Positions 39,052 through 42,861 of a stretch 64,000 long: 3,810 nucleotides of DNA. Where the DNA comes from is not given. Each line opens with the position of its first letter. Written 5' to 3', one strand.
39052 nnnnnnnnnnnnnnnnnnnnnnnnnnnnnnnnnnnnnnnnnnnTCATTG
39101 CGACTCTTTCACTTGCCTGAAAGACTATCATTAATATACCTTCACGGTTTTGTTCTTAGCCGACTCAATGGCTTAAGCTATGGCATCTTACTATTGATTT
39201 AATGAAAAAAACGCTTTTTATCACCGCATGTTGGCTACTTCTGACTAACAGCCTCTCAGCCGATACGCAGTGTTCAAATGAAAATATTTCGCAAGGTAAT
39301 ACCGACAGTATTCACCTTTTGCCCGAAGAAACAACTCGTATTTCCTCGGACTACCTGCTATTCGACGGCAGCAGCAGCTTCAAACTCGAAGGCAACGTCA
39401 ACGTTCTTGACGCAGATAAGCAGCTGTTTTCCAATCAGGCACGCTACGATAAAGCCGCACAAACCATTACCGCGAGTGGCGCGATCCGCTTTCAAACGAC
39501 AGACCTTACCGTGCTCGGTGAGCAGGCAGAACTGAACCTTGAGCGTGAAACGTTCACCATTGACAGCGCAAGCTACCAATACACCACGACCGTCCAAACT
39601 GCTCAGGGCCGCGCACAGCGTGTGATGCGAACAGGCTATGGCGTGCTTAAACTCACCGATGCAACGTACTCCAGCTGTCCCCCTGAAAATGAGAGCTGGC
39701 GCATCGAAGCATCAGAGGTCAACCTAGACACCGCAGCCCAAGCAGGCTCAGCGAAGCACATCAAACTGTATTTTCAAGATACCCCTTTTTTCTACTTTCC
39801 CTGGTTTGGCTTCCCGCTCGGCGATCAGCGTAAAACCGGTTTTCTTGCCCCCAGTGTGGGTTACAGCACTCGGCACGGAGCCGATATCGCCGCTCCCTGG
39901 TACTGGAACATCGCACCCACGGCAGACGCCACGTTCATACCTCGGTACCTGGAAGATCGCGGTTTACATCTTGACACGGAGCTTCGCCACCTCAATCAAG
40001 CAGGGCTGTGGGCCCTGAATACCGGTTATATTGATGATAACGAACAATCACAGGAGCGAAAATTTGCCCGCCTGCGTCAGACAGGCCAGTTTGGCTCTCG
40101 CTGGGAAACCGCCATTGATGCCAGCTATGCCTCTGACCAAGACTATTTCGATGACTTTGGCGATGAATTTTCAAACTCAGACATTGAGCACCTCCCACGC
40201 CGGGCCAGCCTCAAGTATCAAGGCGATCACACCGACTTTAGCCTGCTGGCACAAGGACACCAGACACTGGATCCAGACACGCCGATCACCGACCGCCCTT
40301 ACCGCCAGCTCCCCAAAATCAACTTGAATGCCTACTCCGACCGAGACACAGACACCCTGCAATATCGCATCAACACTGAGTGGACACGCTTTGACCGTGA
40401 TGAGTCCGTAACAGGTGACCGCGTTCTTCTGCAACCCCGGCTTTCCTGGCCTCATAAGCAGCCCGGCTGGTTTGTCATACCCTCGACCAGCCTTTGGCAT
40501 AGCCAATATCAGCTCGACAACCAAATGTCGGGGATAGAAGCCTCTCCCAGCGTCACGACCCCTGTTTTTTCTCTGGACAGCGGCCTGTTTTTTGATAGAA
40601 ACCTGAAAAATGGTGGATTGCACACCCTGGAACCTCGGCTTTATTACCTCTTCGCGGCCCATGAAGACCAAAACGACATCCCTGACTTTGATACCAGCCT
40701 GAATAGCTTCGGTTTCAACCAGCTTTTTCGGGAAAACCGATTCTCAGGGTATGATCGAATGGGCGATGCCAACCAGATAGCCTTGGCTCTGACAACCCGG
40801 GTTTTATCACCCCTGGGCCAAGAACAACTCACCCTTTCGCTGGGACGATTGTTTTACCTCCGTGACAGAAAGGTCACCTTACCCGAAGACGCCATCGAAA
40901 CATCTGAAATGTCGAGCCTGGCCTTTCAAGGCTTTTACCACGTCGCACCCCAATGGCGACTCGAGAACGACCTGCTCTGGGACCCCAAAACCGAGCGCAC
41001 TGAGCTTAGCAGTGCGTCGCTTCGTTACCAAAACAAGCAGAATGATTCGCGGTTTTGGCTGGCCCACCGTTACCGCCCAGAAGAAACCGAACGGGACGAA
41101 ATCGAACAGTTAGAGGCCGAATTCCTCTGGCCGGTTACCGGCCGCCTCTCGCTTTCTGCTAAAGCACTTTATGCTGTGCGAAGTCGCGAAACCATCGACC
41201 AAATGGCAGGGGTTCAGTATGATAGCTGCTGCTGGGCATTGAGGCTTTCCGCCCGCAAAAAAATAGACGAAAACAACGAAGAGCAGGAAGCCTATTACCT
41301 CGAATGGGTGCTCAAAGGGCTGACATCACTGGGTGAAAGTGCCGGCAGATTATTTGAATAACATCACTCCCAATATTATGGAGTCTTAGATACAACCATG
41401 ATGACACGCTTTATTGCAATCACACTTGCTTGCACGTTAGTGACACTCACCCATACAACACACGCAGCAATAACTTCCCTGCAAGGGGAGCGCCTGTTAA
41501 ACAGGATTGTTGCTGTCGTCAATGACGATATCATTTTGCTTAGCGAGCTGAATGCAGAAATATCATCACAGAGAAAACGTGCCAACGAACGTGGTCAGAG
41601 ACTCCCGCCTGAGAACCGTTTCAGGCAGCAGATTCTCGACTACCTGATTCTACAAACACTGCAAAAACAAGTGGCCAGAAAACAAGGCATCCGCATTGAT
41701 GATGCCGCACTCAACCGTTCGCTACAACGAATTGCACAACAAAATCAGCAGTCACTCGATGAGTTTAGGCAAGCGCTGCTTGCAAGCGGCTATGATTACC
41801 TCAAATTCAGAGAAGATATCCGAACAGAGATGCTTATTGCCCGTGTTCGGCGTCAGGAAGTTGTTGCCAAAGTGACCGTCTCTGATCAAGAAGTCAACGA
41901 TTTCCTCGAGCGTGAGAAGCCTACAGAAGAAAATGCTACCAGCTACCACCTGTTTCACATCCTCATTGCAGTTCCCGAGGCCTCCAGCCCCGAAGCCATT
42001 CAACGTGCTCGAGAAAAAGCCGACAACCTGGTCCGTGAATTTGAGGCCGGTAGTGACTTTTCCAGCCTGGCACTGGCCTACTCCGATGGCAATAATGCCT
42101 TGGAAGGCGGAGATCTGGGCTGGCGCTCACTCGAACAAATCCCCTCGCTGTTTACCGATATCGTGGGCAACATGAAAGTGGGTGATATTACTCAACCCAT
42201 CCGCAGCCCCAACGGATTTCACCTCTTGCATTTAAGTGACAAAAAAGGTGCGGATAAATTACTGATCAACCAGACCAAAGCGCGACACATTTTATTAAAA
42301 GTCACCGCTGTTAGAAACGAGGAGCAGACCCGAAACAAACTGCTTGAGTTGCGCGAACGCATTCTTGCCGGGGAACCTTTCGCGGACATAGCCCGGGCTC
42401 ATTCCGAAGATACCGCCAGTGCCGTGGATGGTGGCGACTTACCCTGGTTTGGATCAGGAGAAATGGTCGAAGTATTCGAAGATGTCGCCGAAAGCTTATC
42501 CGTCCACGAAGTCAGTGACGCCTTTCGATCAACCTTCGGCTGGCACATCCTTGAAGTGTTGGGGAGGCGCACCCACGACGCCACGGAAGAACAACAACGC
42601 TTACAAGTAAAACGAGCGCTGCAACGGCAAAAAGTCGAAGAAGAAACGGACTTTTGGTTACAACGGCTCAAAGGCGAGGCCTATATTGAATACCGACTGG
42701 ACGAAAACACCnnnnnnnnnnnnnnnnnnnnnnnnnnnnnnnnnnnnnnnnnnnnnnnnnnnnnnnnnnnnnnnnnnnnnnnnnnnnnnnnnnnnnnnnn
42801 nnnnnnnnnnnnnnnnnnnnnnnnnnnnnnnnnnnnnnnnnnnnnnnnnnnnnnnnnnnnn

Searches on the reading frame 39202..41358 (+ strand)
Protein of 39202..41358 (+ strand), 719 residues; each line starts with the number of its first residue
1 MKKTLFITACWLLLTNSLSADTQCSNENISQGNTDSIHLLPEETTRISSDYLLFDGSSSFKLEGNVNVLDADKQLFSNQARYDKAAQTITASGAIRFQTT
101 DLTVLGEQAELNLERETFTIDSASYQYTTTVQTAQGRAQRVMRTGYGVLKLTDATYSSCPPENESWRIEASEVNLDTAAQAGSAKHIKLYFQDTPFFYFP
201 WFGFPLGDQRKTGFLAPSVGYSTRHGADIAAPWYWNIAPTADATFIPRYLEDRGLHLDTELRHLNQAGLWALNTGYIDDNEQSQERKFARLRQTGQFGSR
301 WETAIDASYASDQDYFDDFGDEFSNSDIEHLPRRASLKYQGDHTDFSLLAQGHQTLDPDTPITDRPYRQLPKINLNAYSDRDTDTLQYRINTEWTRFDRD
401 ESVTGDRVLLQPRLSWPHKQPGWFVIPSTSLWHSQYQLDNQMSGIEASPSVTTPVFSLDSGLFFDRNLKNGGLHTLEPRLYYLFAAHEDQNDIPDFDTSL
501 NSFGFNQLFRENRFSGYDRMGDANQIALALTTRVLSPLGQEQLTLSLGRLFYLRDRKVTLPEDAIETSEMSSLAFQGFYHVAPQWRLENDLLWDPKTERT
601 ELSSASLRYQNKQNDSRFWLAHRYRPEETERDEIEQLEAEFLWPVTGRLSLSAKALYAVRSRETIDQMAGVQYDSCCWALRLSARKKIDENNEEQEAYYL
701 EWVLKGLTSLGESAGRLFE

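Call 73: search_protein_families(library=pfam, proteins=[window:39202-41358:+], max_evalue=0.00001)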
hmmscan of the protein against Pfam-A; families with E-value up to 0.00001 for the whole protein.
window:39202-41358:+ (719 aa): 1 family
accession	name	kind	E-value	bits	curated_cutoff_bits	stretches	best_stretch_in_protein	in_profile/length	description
PF04453.20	LptD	-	3.4e-83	280.5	22.4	1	285-647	2-382/384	LPS transport system D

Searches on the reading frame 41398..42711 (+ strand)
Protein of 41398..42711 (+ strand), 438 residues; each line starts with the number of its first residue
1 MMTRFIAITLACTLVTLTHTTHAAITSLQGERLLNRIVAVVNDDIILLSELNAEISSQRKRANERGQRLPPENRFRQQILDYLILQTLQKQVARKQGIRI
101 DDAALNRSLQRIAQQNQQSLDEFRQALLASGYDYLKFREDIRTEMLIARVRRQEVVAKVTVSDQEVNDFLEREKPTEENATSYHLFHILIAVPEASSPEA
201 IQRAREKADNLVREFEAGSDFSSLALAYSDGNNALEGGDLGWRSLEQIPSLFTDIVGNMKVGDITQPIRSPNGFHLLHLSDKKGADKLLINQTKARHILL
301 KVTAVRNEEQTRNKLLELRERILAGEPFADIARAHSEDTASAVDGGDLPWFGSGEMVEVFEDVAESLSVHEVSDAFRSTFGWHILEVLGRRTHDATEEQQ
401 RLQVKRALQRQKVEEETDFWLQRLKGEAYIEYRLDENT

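Call 73: search_protein_families(library=pfam, proteins=[window:41398-42711:+], max_evalue=0.00001)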
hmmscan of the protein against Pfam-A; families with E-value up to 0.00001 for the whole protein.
window:41398-42711:+ (438 aa): 6 families
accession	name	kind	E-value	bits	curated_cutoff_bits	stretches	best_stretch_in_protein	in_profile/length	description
PF00639.27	Rotamase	-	4.1e-46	156.3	21.7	2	187-280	1-96/97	PPIC-type PPIASE domain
PF13616.12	Rotamase_3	-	1.7e-44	151.5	22.5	2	291-390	14-115/116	PPIC-type PPIASE domain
PF09312.16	SurA_N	-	2.1e-37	128.3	30.8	1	34-151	1-118/118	SurA N-terminal domain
PF13624.11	SurA_N_3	-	3.9e-15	56.5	27.2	1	14-150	22-161/162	SurA-like N-terminal domain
PF13145.12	Rotamase_2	-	7.6e-15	56.2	27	1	162-286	2-112/121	PPIC-type PPIASE domain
PF13623.11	SurA_N_2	-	6.4e-11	42.7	28.5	1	6-118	12-128/145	SurA-like N-terminal domain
